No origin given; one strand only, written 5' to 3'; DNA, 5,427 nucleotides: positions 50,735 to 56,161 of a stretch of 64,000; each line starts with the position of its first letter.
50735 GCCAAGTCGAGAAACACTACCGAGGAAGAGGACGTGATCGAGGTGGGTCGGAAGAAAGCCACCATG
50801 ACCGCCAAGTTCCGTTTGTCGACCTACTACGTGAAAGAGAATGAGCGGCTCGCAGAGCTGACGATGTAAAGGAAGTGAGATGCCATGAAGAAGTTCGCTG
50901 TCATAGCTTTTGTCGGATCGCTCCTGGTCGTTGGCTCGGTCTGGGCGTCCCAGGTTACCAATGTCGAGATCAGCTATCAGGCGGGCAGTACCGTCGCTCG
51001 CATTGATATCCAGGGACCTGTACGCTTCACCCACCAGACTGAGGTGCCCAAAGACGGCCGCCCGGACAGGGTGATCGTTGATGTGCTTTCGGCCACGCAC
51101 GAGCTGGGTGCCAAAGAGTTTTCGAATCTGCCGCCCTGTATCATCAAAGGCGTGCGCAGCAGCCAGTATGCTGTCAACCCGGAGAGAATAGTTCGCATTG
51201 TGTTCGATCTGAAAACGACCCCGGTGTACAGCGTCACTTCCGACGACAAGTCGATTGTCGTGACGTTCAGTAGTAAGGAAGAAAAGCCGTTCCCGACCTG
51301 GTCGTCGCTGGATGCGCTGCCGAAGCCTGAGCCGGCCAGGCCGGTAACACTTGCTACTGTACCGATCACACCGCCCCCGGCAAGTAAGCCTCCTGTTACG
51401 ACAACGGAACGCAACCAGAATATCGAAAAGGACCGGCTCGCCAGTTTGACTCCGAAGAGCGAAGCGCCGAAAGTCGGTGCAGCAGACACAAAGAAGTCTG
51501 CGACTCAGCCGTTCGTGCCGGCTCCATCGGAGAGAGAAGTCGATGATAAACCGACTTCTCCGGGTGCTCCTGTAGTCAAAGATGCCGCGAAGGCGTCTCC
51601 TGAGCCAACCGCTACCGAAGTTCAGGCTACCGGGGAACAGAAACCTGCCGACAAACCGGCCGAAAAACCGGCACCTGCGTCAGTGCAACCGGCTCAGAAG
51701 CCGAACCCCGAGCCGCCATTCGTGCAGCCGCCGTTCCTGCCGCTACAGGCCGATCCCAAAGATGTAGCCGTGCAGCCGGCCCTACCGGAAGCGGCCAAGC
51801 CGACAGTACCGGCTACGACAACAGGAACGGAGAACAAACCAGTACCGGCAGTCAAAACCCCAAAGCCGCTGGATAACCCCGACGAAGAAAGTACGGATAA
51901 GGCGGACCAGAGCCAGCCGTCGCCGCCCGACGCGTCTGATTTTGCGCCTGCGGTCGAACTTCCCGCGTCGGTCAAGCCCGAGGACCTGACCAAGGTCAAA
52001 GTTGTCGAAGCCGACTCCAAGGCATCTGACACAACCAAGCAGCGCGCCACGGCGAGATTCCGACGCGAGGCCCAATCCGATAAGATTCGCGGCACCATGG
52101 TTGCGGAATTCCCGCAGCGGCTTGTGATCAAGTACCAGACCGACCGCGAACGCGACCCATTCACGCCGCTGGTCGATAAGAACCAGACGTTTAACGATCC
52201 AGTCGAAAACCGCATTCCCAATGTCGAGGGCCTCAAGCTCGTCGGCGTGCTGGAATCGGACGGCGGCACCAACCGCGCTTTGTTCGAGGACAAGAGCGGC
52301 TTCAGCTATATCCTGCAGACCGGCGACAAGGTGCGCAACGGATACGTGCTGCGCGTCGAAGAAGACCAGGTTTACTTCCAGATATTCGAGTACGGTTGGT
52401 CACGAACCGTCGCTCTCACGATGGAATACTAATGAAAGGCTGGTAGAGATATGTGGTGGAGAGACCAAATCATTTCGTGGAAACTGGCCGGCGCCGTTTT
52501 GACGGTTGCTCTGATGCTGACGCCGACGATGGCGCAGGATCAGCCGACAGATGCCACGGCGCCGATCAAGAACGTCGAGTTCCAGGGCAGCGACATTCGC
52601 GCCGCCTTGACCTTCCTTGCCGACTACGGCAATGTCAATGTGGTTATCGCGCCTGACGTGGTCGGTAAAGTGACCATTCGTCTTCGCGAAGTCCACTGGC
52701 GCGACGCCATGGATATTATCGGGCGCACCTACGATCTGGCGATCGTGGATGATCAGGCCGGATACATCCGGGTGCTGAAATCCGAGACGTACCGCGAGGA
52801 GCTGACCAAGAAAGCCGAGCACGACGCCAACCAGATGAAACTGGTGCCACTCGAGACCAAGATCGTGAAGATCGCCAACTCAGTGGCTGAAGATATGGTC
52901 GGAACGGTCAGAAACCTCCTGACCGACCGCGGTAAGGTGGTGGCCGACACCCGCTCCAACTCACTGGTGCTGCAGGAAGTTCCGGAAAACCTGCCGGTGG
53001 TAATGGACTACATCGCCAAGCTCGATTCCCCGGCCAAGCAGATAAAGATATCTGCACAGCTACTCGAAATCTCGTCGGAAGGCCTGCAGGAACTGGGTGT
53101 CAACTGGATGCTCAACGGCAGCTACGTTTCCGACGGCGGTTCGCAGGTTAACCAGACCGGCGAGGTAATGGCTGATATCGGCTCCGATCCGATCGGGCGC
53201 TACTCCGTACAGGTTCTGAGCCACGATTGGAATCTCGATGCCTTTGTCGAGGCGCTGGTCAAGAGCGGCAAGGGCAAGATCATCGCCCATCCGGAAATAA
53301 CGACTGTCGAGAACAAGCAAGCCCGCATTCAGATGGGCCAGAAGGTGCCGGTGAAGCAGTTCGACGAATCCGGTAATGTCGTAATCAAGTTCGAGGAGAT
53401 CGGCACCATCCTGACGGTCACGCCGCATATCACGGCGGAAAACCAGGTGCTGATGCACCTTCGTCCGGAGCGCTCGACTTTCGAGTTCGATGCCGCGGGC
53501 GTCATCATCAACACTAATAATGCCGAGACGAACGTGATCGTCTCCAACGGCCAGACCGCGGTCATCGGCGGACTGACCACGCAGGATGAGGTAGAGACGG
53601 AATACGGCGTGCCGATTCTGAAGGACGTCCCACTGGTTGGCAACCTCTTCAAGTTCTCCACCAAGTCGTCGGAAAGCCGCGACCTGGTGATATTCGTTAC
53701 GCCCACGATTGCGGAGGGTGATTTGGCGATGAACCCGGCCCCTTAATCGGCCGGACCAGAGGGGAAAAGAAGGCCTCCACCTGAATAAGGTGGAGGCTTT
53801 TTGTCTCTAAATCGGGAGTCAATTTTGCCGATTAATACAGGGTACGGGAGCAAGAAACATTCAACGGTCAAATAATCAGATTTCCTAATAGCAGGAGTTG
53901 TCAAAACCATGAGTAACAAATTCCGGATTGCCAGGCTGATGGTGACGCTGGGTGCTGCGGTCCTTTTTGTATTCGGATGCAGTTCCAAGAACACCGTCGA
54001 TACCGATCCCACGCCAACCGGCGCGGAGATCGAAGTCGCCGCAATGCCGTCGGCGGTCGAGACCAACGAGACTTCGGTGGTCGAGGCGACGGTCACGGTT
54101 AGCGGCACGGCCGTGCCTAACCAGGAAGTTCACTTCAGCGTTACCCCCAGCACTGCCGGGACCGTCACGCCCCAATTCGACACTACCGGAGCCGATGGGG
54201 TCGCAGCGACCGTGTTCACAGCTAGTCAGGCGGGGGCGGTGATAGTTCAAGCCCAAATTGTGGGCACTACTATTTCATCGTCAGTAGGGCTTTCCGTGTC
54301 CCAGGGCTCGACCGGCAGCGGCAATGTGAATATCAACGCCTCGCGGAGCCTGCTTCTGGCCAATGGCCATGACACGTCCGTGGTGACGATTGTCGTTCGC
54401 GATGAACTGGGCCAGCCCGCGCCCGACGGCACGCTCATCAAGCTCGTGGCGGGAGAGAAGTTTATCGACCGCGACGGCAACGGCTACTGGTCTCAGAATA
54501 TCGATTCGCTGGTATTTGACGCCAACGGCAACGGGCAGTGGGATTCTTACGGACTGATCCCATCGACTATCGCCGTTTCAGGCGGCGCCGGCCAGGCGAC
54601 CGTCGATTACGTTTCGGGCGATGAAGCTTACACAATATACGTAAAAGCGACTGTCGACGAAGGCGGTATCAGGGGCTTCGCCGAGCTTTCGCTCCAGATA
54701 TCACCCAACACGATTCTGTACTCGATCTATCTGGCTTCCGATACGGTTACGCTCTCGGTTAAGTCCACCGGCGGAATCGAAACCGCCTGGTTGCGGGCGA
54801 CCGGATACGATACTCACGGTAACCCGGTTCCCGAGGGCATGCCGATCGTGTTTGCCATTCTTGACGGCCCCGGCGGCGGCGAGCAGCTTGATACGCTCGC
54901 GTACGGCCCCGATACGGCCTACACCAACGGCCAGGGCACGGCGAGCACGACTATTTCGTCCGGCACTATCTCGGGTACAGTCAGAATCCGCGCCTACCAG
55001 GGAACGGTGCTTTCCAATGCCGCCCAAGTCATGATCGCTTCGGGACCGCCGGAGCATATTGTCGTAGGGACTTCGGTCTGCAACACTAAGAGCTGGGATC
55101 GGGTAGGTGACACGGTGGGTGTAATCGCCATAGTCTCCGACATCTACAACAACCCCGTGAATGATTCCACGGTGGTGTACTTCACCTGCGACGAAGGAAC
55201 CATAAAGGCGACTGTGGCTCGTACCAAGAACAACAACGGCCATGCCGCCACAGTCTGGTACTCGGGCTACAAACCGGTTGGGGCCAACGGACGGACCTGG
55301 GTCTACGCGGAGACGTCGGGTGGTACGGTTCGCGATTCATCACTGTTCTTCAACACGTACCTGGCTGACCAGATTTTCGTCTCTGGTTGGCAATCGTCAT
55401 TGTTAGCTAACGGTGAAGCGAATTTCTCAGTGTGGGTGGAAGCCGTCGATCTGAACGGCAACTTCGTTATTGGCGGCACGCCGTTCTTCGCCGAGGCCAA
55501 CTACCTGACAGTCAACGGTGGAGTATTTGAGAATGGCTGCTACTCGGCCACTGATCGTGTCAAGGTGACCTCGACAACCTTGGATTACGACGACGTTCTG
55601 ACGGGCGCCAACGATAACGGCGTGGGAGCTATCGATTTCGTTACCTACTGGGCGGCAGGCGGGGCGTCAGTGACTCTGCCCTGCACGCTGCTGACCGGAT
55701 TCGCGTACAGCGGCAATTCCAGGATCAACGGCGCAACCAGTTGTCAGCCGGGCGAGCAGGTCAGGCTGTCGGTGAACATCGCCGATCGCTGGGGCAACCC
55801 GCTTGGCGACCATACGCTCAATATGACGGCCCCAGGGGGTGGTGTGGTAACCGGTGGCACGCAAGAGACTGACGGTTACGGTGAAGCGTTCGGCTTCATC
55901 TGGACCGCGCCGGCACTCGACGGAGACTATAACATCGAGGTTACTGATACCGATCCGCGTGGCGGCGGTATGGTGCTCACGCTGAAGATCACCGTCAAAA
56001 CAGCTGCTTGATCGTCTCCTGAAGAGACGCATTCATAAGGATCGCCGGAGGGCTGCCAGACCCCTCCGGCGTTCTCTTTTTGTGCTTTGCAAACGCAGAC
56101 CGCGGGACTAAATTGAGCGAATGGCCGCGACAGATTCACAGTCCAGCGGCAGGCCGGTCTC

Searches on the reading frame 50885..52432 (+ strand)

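Call 17: search_protein_families(library=pfam, proteins=[window:50885-52432:+], max_evalue=0.1)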
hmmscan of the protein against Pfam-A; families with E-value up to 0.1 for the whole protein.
window:50885-52432:+ (515 aa): 1 family
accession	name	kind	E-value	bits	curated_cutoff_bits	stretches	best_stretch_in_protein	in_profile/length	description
PF04351.19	PilP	-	0.0029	18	25.6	0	404-497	18-125/146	Pilus assembly protein, PilP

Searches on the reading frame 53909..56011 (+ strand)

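Call 17: search_protein_families(library=pfam, proteins=[window:53909-56011:+], max_evalue=0.1)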
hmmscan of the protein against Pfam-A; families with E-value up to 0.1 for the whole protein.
window:53909-56011:+ (700 aa): 4 families
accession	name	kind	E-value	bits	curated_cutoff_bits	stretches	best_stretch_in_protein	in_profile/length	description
PF02369.22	Big_1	-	2.3e-23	82.6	34.9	5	48-124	9-86/93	Bacterial Ig-like domain (group 1)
PF09134.16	Invasin_D3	-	2.1e-13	51.1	33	3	41-126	5-91/98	Invasin, domain 3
PF18565.7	Glyco_hydro2_C5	-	3.2e-05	24.2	32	0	142-173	3-34/103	Glycoside hydrolase family 2 C-terminal domain 5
PF01835.25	MG2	-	0.0084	16.9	32.8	0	613-681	12-83/96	MG2 domain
